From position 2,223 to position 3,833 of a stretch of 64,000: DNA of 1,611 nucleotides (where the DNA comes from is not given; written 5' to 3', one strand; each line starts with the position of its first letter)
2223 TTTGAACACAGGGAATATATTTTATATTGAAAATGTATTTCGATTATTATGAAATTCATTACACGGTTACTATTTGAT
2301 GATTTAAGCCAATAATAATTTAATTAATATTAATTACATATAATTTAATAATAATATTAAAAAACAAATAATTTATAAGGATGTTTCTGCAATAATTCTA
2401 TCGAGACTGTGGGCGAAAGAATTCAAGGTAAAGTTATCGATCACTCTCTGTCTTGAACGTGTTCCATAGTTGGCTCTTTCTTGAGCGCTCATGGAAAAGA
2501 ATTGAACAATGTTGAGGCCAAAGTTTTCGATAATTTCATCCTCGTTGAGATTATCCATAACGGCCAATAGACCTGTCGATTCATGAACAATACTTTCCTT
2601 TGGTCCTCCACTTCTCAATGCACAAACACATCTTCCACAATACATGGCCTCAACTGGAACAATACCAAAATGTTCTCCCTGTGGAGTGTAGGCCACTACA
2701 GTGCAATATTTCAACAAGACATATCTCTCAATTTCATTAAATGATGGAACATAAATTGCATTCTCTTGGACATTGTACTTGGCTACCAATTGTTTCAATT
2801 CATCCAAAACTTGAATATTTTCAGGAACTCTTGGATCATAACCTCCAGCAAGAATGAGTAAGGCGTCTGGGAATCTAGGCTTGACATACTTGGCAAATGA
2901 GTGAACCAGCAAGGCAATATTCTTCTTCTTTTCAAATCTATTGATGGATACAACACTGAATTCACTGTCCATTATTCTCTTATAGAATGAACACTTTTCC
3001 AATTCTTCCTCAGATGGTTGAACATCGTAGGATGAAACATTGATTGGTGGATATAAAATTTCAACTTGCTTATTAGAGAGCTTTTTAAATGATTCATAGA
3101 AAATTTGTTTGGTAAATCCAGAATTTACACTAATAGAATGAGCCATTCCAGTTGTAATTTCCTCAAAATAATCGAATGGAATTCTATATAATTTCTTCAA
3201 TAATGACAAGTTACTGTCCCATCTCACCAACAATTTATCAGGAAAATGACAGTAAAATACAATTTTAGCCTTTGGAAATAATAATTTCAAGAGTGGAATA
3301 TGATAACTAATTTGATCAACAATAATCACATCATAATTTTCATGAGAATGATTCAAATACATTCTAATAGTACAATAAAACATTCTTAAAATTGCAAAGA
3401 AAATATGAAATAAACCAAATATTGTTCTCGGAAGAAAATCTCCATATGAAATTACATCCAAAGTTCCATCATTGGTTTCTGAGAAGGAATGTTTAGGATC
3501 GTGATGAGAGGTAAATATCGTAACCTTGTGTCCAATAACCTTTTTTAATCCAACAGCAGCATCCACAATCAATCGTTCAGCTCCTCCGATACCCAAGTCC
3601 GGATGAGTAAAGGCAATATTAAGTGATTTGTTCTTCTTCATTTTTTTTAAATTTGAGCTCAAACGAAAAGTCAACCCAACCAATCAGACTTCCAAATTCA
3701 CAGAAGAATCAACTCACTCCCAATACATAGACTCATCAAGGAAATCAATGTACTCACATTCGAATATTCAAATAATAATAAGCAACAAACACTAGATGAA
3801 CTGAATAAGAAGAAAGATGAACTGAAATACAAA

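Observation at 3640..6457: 5'-truncated RT/RNase H retroelement inserted 15 bp upstream of the ALG2 start codon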

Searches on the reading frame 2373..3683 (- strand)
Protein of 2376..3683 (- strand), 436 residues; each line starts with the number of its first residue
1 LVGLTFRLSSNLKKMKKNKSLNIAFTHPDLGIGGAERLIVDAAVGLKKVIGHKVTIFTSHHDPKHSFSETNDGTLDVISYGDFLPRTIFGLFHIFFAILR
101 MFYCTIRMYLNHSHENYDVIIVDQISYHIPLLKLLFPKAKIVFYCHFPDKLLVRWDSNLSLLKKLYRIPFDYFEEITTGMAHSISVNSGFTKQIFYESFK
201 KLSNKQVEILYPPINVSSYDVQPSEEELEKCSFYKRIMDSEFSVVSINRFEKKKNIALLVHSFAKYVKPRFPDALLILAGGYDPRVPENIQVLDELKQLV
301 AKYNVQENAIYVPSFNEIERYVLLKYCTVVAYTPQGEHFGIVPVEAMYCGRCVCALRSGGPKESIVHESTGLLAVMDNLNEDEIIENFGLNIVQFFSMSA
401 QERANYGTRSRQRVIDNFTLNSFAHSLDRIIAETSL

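Call 8: search_protein_families(library=pfam, proteins=[window:2373-3641:-], max_evalue=0.01)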
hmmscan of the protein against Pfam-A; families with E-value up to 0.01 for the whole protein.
window:2373-3641:- (422 aa): 3 families
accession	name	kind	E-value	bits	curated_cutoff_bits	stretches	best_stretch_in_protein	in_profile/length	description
PF00534.26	Glycos_transf_1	-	1.2e-23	84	26.4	1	225-363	13-143/172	Glycosyl transferases group 1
PF13692.12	Glyco_trans_1_4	-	1.1e-13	52.1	27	1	229-363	3-127/142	Glycosyl transferases group 1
PF13439.12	Glyco_transf_4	-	1.4e-12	48.5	28.5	1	18-203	1-169/170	Glycosyltransferase Family 4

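Call 9: find_encoding_contigs(protein=window:2373-3641:-, flank=6000, max_places=10)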
Protein window:2373-3641:- (422 aa): no gene with exactly this product is on record in the collection.

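Call 10: find_homologous_proteins(query=window:2376-3641:-, max_evalue=1e-20)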
Query window:2376-3641:- (422 aa): 3478 proteins with E <= 1e-20 among 8000 candidates; the best 120 are listed.
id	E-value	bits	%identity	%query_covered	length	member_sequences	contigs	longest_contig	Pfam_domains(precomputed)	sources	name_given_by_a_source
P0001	1.4e-216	738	100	78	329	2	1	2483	PF00534.27,PF13692.13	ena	-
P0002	2.3e-215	734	76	99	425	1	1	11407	PF00534.27,PF13439.13,PF13692.13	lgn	-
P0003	1.3e-210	718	75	98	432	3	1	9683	PF00534.27,PF13439.13,PF13692.13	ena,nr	nr:unnamed protein product [Naegleria fowleri]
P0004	4.4e-209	713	75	98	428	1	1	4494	PF00534.27,PF13439.13,PF13692.13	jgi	-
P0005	2.8e-178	611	64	98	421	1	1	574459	PF00534.27,PF13439.13,PF13692.13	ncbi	ncbi:hypothetical protein ABK040_010261 [Willaertia magna]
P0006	1.8e-122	428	48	99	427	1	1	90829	PF00534.27,PF13439.13,PF13692.13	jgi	jgi:alpha-1,3/alpha-1,6-mannosyltransferase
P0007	4.0e-119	417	51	97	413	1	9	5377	PF00534.27,PF13579.13,PF13439.13,PF13692.13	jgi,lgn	jgi:alpha-1,3/alpha-1,6-mannosyltransferase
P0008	9.1e-116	406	50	97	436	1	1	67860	PF00534.27,PF13439.13,PF13692.13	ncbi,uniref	ncbi:alpha-1,3/alpha-1,6-mannosyltransferase [Acrasis kona]|uniref:Alpha-1,3/1,6-mannosyltransferase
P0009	2.1e-115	404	49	97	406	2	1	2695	PF00534.27,PF13439.13,PF20706.4,PF13692.13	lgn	-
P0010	3.1e-115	404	49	97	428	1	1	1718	PF00534.27,PF13439.13,PF13692.13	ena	-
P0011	3.5e-115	404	49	98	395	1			PF00534.27,PF13439.13,PF13692.13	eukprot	eukprot:gene10018-2337_t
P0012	1.4e-113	398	49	99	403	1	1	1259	PF00534.27,PF13439.13,PF20706.4,PF13692.13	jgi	jgi:alpha-1,3/alpha-1,6-mannosyltransferase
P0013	1.4e-111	392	49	96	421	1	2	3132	PF00534.27,PF13439.13,PF13692.13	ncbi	-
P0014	2.1e-108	381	47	92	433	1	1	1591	PF00534.27,PF13439.13,PF13692.13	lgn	-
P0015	9.8e-105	369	46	98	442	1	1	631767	PF00534.27,PF13579.13,PF13439.13,PF20706.4,PF13692.13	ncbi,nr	ncbi:hypothetical protein BKA69DRAFT_1025496 [Paraphysoderma sedebokerense]|nr:hypothetical protein 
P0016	8.8e-104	366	48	98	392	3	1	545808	PF00534.27,PF13579.13,PF13439.13,PF13692.13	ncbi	ncbi:hypothetical protein GUITHDRAFT_74012, partial [Guillardia theta CCMP2712]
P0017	1.9e-101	358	45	100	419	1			PF00534.27,PF13439.13,PF13692.13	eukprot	eukprot:GEZU01013595.1.p1 GENE.GEZU01013595.1~~GEZU01013595.1.p1 ORF type:complete len:420 (-),score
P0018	1.6e-100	355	47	99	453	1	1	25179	PF00534.27,PF13579.13,PF13439.13,PF13692.13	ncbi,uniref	ncbi:Alpha-1,3-mannosyltransferase-like protein [Basidiobolus ranarum]|uniref:Alpha-1,3/1,6-mannosyl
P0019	2.8e-100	355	44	98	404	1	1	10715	PF00534.27,PF13579.13,PF13439.13,PF20706.4,PF13692.13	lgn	-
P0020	1.9e-99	352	44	98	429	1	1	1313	PF00534.27,PF13439.13,PF13692.13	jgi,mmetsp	mmetsp:Transcript_3441/g.5073 ORF Transcript_3441/g.5073 Transcript_3441/m.5073 type:complete len:43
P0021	1.3e-98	349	46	99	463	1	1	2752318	PF00534.27,PF13439.13,PF20706.4,PF13692.13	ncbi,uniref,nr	ncbi:alpha-1,3/1,6-mannosyltransferase ALG2 [Syncephalastrum racemosum]|uniref:Alpha-1,3/1,6-mannosy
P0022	8.1e-98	346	46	98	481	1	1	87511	PF00534.27,PF13579.13,PF13439.13,PF13692.13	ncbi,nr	ncbi:hypothetical protein BC830DRAFT_1103306 [Chytriomyces sp. MP71]|nr:hypothetical protein BC830DR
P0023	8.8e-98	346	46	98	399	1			PF00534.27,PF13439.13,PF13692.13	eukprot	eukprot:Phypoly_transcript_06809.p1 GENE.Phypoly_transcript_06809~~Phypoly_transcript_06809.p1 ORF t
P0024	1.1e-97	346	44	99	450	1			PF00534.27,PF13439.13,PF13692.13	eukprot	eukprot:TRINITY_DN2815_c0_g1_i1.p1 TRINITY_DN2815_c0_g1~~TRINITY_DN2815_c0_g1_i1.p1 ORF type:complet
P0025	1.6e-97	346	45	98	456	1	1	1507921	PF00534.27,PF13439.13,PF13692.13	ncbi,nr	ncbi:alpha-1,3/1,6-mannosyltransferase ALG2 [Dichotomocladium elegans]|nr:alpha-1,3/1,6-mannosyltran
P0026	3.1e-97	345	44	98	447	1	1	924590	PF00534.27,PF13579.13,PF13439.13,PF13692.13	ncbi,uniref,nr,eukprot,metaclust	ncbi:glycosyltransferase family 4 protein [Gonapodya prolifera JEL478]|uniref:Alpha-1,3/1,6-mannosyl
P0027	3.6e-97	344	43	96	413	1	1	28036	PF00534.27,PF13579.13,PF13439.13,PF20706.4,PF13692.13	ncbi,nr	ncbi:alpha-1,3/1,6-mannosyltransferase ALG2 [Pelomyxa schiedti]|nr:alpha-1,3/1,6-mannosyltransferase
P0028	3.8e-97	344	44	97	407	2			PF00534.27,PF13579.13,PF13439.13,PF20706.4,PF13692.13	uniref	uniref:Alpha-1,3/1,6-mannosyltransferase ALG2 n=1 Tax=Plectus sambesii TaxID=2011161 RepID=A0A914W77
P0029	6.3e-97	344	44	98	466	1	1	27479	PF00534.27,PF13579.13,PF13439.13,PF20706.4,PF13692.13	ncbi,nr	ncbi:Alpha-1,3-mannosyltransferase-like protein [Rhizoclosmatium sp. JEL0117]|nr:Alpha-1,3-mannosylt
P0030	6.4e-97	344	45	98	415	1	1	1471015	PF00534.27,PF13579.13,PF13439.13,PF13692.13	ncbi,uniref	ncbi:alpha-1,3/1,6-mannosyltransferase ALG2, partial [Cokeromyces recurvatus]|uniref:alpha-1,3/1,6-m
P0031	6.9e-97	343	43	98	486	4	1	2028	PF00534.27,PF13579.13,PF13439.13,PF20706.4,PF13692.13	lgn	-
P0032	8.9e-97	343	44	98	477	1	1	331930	PF00534.27,PF13579.13,PF13439.13,PF20706.4,PF13692.13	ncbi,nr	ncbi:hypothetical protein BC831DRAFT_440852 [Entophlyctis helioformis]|nr:hypothetical protein BC831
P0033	1.3e-96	342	45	97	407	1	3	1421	PF00534.27,PF13579.13,PF13439.13,PF20706.4,PF13692.13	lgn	-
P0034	1.5e-96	342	44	98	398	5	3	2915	PF00534.27,PF13579.13,PF13439.13,PF20706.4,PF13692.13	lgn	-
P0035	1.6e-96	342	46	97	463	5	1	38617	PF00534.27,PF13579.13,PF13439.13,PF13692.13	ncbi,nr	ncbi:Alpha-1,3-mannosyltransferase-like protein [Chytriomyces hyalinus]|nr:Alpha-1,3-mannosyltransfe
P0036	1.8e-96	342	43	97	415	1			PF00534.27,PF13439.13,PF20706.4,PF13692.13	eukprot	eukprot:GILK01002950.1.p1 GENE.GILK01002950.1~~GILK01002950.1.p1 ORF type:complete len:416 (+),score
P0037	2.1e-96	342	45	99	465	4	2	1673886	PF00534.27,PF13579.13,PF13439.13,PF13692.13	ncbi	ncbi:Alpha-1,3-mannosyltransferase-like protein [Umbelopsis sp. WA50703]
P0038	2.8e-96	341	45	97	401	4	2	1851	PF00534.27,PF13579.13,PF13439.13,PF13692.13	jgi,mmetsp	mmetsp:Transcript_22056/g.28158 ORF Transcript_22056/g.28158 Transcript_22056/m.28158 type:complete 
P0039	3.1e-96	341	44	99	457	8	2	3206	PF00534.27,PF13579.13,PF13439.13,PF13692.13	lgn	-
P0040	3.1e-96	341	46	97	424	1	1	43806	PF00534.27,PF13579.13,PF13439.13,PF13692.13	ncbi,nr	ncbi:Alpha-1,3-mannosyltransferase-like protein [Blyttiomyces sp. JEL0837]|nr:Alpha-1,3-mannosyltran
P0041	4.5e-96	341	44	95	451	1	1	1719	PF00534.27,PF13579.13,PF13439.13,PF20706.4,PF13692.13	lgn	-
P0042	5.4e-96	340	44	98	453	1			PF00534.27,PF13579.13,PF13439.13,PF13692.13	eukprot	eukprot:TRINITY_DN4122_c0_g1_i1.p1 TRINITY_DN4122_c0_g1~~TRINITY_DN4122_c0_g1_i1.p1 ORF type:complet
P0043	1.2e-95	339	45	99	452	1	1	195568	PF00534.27,PF13579.13,PF13439.13,PF13692.13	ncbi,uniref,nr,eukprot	ncbi:alpha-1,3/1,6-mannosyltransferase ALG2 [Basidiobolus meristosporus CBS 931.73]|uniref:Alpha-1,3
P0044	1.4e-95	339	44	98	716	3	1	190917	PF00536.38,PF00534.27,PF13579.13,PF13439.13,PF07647.25,PF25479.2,PF20706.4,PF13692.13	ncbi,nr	ncbi:Alpha-1,3-mannosyltransferase-like protein [Boothiomyces sp. JEL0838]|nr:Alpha-1,3-mannosyltran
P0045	1.6e-95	339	44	100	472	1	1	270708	PF00534.27,PF13579.13,PF13439.13,PF20706.4,PF13692.13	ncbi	ncbi:Alpha-1,3-mannosyltransferase-like protein [Balamuthia mandrillaris]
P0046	2.0e-95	339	43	98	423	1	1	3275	PF00534.27,PF13439.13,PF13692.13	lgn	-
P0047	2.2e-95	338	43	98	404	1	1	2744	PF00534.27,PF13439.13,PF20706.4,PF13692.13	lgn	-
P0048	2.5e-95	338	45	98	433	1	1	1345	PF00534.27,PF13579.13,PF13439.13,PF20706.4,PF13692.13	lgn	-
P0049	2.7e-95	338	43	97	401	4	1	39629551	PF00534.27,PF13579.13,PF13439.13,PF20706.4,PF13692.13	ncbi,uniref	ncbi:alpha-1,3/1,6-mannosyltransferase ALG2-like [Diadema setosum]|uniref:alpha-1,3/1,6-mannosyltran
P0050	2.7e-95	338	45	97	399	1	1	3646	PF00534.27,PF13439.13,PF20706.4,PF13692.13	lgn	-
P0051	3.7e-95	338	44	97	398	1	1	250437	PF00534.27,PF13579.13,PF13439.13,PF20706.4,PF13692.13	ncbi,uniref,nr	ncbi:PREDICTED: alpha-1,3/1,6-mannosyltransferase ALG2-like [Priapulus caudatus]|uniref:Alpha-1,3/1,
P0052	4.9e-95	337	45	97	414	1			PF00534.27,PF13579.13,PF13439.13,PF20706.4,PF13692.13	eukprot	eukprot:gb/GEZN01009957.1/.p1 GENE.gb/GEZN01009957.1/~~gb/GEZN01009957.1/.p1 ORF type:complete len:4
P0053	8.0e-95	337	45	98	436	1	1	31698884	PF00534.27,PF13439.13,PF20706.4,PF13692.13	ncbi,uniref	ncbi:alpha-1,3/1,6-mannosyltransferase ALG2-like [Antedon mediterranea]|uniref:alpha-1,3/1,6-mannosy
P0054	8.1e-95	337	45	89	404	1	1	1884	PF00534.27,PF13579.13,PF13439.13,PF20706.4,PF13692.13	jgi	-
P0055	8.7e-95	336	45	99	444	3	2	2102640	PF00534.27,PF13439.13,PF20706.4,PF13692.13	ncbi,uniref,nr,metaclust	ncbi:Alpha-1,3/1,6-mannosyltransferase ALG2 [Plasmodiophora brassicae]|uniref:Alpha-1,3/1,6-mannosyl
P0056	1.1e-94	336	43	100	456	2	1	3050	PF00534.27,PF13579.13,PF13439.13,PF13692.13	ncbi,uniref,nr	ncbi:Alpha-1,3-mannosyltransferase-like protein [Rhizopus stolonifer]|uniref:Alpha-1,3/1,6-mannosylt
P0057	1.3e-94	336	44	98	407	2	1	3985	PF00534.27,PF13579.13,PF13439.13,PF13692.13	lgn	-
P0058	1.7e-94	336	44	98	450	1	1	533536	PF00534.27,PF13579.13,PF13439.13,PF20706.4,PF13692.13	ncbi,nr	ncbi:alpha-1,3/1,6-mannosyltransferase ALG2 [Fennellomyces sp. T-0311]|nr:alpha-1,3/1,6-mannosyltran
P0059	1.8e-94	335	42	97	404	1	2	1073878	PF00534.27,PF13439.13,PF20706.4,PF13692.13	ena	-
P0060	2.0e-94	335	43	97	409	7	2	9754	PF00534.27,PF13579.13,PF13439.13,PF20706.4,PF13692.13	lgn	-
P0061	2.0e-94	335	45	97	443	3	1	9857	PF00534.27,PF13579.13,PF13439.13,PF20706.4,PF13692.13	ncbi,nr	ncbi:Alpha-1,3-mannosyltransferase-like protein [Podila epicladia]|nr:Alpha-1,3-mannosyltransferase-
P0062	2.1e-94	335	45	98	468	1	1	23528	PF00534.27,PF13439.13,PF20706.4,PF13692.13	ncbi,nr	ncbi:UNVERIFIED_CONTAM: Alpha-1,3-mannosyltransferase-like protein [Siphonaria sp. JEL0065]|nr:Alpha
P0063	2.2e-94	335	44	99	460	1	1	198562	PF00534.27,PF13579.13,PF13439.13,PF13692.13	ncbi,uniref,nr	ncbi:uncharacterized protein BJ171DRAFT_304047 [Polychytrium aggregatum]|uniref:uncharacterized prot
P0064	2.7e-94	335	45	97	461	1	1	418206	PF00534.27,PF13579.13,PF13439.13,PF20706.4,PF13692.13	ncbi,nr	ncbi:hypothetical protein BDR26DRAFT_835470 [Obelidium mucronatum]|nr:hypothetical protein BDR26DRAF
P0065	2.7e-94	335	43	97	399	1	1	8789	PF00534.27,PF13439.13,PF20706.4,PF13692.13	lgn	-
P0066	3.5e-94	335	44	98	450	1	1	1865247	PF00534.27,PF13439.13,PF13692.13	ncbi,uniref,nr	ncbi:alpha-1,3/1,6-mannosyltransferase ALG2 [Phascolomyces articulosus]|uniref:Alpha-1,3/1,6-mannosy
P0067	3.7e-94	334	44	100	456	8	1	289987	PF00534.27,PF13439.13,PF13692.13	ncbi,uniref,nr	ncbi:hypothetical protein INT48_006651 [Thamnidium elegans]|uniref:Alpha-1,3/1,6-mannosyltransferase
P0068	4.1e-94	334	44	98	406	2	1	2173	PF00534.27,PF13579.13,PF13439.13,PF13692.13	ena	-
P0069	5.2e-94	334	42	99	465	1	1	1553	PF00534.27,PF13439.13,PF13692.13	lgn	-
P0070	5.5e-94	334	46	98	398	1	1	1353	PF00534.27,PF13579.13,PF13439.13,PF20706.4,PF13692.13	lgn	-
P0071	5.9e-94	334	43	98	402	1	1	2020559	PF00534.27,PF13579.13,PF13439.13,PF20706.4,PF13692.13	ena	-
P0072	6.5e-94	334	45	98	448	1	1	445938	PF00534.27,PF13579.13,PF13439.13,PF20706.4,PF13692.13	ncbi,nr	ncbi:hypothetical protein DFS34DRAFT_582993 [Phlyctochytrium arcticum]|nr:hypothetical protein DFS34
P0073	6.7e-94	334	44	100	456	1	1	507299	PF00534.27,PF13579.13,PF13439.13,PF13692.13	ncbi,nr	ncbi:alpha-1,3/1,6-mannosyltransferase ALG2 [Pilaira anomala]|nr:alpha-1,3/1,6-mannosyltransferase A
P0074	7.0e-94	334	42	99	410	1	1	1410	PF00534.27,PF13439.13,PF20706.4,PF13692.13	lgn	-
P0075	7.2e-94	333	44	98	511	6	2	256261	PF00534.27,PF13579.13,PF13439.13,PF20706.4,PF13692.13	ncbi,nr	ncbi:hypothetical protein BASA81_011333 [Batrachochytrium salamandrivorans]|nr:hypothetical protein 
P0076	7.8e-94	333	43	99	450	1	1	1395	PF00534.27,PF13579.13,PF13439.13,PF13692.13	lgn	-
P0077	8.7e-94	333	44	97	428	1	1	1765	PF00534.27,PF13579.13,PF13439.13,PF20706.4,PF13692.13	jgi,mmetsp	mmetsp:Transcript_38327/g.62087 ORF Transcript_38327/g.62087 Transcript_38327/m.62087 type:complete 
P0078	1.2e-93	333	43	98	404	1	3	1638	PF00534.27,PF13579.13,PF13439.13,PF13692.13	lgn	-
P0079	1.3e-93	333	44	98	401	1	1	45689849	PF00534.27,PF13579.13,PF13439.13,PF20706.4,PF13692.13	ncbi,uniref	ncbi:alpha-1,3/1,6-mannosyltransferase ALG2-like [Ptychodera flava]|uniref:alpha-1,3/1,6-mannosyltra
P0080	1.4e-93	332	45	100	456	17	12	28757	PF00534.27,PF13439.13,PF13692.13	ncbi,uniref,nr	ncbi:hypothetical protein G6F46_010617 [Rhizopus delemar]|uniref:Alpha-1,3/1,6-mannosyltransferase A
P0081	1.8e-93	332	43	98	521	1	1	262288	PF00534.27,PF13439.13,PF13692.13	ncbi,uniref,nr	ncbi:hypothetical protein SmJEL517_g04596 [Synchytrium microbalum]|uniref:Alpha-1,3/1,6-mannosyltran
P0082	2.0e-93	332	41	98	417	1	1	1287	PF00534.27,PF13579.13,PF13439.13,PF13692.13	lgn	-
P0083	2.0e-93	332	44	98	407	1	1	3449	PF00534.27,PF13579.13,PF13439.13,PF20706.4,PF13692.13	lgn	-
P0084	2.3e-93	332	43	99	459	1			PF00534.27,PF13439.13,PF20706.4,PF13692.13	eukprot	eukprot:Nk52_evm15s554 gene=Nk52_evmTU15s554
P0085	2.4e-93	332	44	97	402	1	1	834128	PF00534.27,PF13579.13,PF13439.13,PF20706.4,PF13692.13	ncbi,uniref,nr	ncbi:hypothetical protein LOTGIDRAFT_224255 [Lottia gigantea]|uniref:Alpha-1,3/1,6-mannosyltransfera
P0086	2.6e-93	332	44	99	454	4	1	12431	PF00534.27,PF13439.13,PF20706.4,PF13692.13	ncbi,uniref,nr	ncbi:31268_t:CDS:2 [Gigaspora margarita]|uniref:Alpha-1,3/1,6-mannosyltransferase ALG2 n=1 Tax=Gigas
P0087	3.1e-93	331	43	99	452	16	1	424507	PF00534.27,PF13579.13,PF13439.13,PF20706.4,PF13692.13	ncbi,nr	ncbi:Putative Alpha-1,3-mannosyltransferase ALG2 [Rhizopus microsporus]|nr:Putative Alpha-1,3-mannos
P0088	3.3e-93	331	42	97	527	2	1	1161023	PF00534.27,PF13579.13,PF13439.13,PF20706.4,PF13692.13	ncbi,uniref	ncbi:Alpha-1,3-mannosyltransferase-like protein [Polyrhizophydium stewartii]|uniref:Alpha-1,3/1,6-ma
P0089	5.1e-93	331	43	98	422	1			PF00534.27,PF13579.13,PF13439.13,PF20706.4,PF13692.13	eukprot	eukprot:g13926.t1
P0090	5.3e-93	331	43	98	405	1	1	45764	PF00534.27,PF13579.13,PF13439.13,PF13692.13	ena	-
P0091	7.8e-93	330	45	99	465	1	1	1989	PF00534.27,PF13439.13,PF13692.13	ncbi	-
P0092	9.0e-93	330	43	98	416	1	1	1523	PF00534.27,PF13439.13,PF13692.13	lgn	-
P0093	9.1e-93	330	43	99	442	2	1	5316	PF00534.27,PF13579.13,PF13439.13,PF13692.13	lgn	-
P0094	1.0e-92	330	42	98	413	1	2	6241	PF00534.27,PF13579.13,PF13439.13,PF20706.4,PF13692.13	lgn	-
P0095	1.1e-92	330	43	97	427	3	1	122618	PF00534.27,PF13579.13,PF13439.13,PF13692.13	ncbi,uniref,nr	ncbi:PREDICTED: alpha-1,3/1,6-mannosyltransferase ALG2 [Rhagoletis zephyria]|uniref:alpha-1,3/1,6-ma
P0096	1.1e-92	330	43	97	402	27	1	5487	PF00534.27,PF13579.13,PF13439.13,PF20706.4,PF13692.13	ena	-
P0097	1.3e-92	329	44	99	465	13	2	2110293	PF00534.27,PF13579.13,PF13439.13,PF13692.13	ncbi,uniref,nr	ncbi:hypothetical protein INT44_004105 [Umbelopsis vinacea]|uniref:Alpha-1,3/1,6-mannosyltransferase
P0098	1.3e-92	329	43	97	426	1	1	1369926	PF00534.27,PF13579.13,PF13439.13,PF20706.4,PF13692.13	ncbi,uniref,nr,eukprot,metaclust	ncbi:alpha-1,3-mannosyltransferase ALG2 [Salpingoeca rosetta]|uniref:Alpha-1,3/1,6-mannosyltransfera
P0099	1.4e-92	329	44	98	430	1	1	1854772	PF00534.27,PF13439.13,PF13692.13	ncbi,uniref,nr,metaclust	ncbi:hypothetical protein RvY_14689 [Ramazzottius varieornatus]|uniref:Alpha-1,3/1,6-mannosyltransfe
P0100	1.5e-92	329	44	98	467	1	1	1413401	PF00534.27,PF13439.13,PF20706.4,PF13692.13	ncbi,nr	ncbi:alpha-1,3/1,6-mannosyltransferase ALG2 [Syncephalis plumigaleata]|nr:alpha-1,3/1,6-mannosyltran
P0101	1.6e-92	329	44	98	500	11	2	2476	PF00534.27,PF13579.13,PF13439.13,PF20706.4,PF13692.13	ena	-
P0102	1.6e-92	329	43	97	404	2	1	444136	PF00534.27,PF13579.13,PF13439.13,PF20706.4,PF13692.13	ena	-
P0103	1.8e-92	329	43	98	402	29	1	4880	PF00534.27,PF13579.13,PF13439.13,PF20706.4,PF13692.13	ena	-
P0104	1.8e-92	329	44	98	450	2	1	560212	PF00534.27,PF13579.13,PF13439.13,PF13692.13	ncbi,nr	ncbi:hypothetical protein BC832DRAFT_592755 [Gaertneriomyces semiglobifer]|nr:hypothetical protein B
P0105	2.0e-92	329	44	99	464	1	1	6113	PF00534.27,PF13579.13,PF13439.13,PF13692.13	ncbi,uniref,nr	ncbi:13299_t:CDS:2 [Ambispora gerdemannii]|uniref:Alpha-1,3/1,6-mannosyltransferase ALG2 n=1 Tax=Amb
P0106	2.2e-92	329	44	99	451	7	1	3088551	PF00534.27,PF13579.13,PF13439.13,PF13692.13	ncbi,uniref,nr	ncbi:hypothetical protein LRAMOSA01122 [Lichtheimia ramosa]|uniref:Alpha-1,3/1,6-mannosyltransferase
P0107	2.2e-92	329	41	98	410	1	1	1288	PF00534.27,PF13579.13,PF13439.13,PF13692.13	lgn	-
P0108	2.4e-92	328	43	100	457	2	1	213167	PF00534.27,PF13579.13,PF13439.13,PF13692.13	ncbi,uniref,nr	ncbi:alpha-1,3/1,6-mannosyltransferase ALG2 [Mucor mucedo]|uniref:alpha-1,3/1,6-mannosyltransferase 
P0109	2.6e-92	328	44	99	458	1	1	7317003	PF00534.27,PF13579.13,PF13439.13,PF13692.13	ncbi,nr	ncbi:MAG: alpha-1,3/1,6-mannosyltransferase ALG2 [Benjaminiella poitrasii]|nr:MAG: alpha-1,3/1,6-man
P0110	2.7e-92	328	43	97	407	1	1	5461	PF00534.27,PF13579.13,PF13439.13,PF13692.13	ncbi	-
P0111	2.8e-92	328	43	99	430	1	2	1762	PF00534.27,PF13579.13,PF13439.13,PF20706.4,PF13692.13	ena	-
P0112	3.0e-92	328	44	98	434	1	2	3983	PF00534.27,PF13579.13,PF13439.13,PF20706.4,PF13692.13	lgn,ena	-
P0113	3.1e-92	328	44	98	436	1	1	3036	PF00534.27,PF13579.13,PF13439.13,PF20706.4,PF13692.13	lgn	-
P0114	3.5e-92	328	44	98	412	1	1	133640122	PF00534.27,PF13579.13,PF13439.13,PF13692.13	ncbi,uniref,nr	ncbi:alpha-1,3/1,6-mannosyltransferase ALG2 [Episyrphus balteatus]|uniref:alpha-1,3/1,6-mannosyltran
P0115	4.2e-92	328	43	97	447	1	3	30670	PF00534.27,PF13439.13,PF20706.4,PF13692.13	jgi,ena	-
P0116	4.3e-92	328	41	97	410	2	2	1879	PF00534.27,PF13579.13,PF13439.13,PF20706.4,PF13692.13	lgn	-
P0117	4.6e-92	328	43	99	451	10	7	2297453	PF00534.27,PF13439.13,PF13692.13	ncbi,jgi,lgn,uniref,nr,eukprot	ncbi:hypothetical protein H8356DRAFT_1635047 [Neocallimastix lanati (nom. inval.)]|jgi:alpha-1,3/alp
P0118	4.8e-92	327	43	98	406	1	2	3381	PF00534.27,PF13579.13,PF13439.13,PF20706.4,PF13692.13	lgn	-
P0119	5.1e-92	327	43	97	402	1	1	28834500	PF00534.27,PF13579.13,PF13439.13,PF20706.4,PF13692.13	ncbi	ncbi:alpha-1,3/1,6-mannosyltransferase ALG2-like [Glandiceps talaboti]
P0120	5.3e-92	327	45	98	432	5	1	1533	PF00534.27,PF13579.13,PF13439.13,PF20706.4,PF13692.13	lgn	-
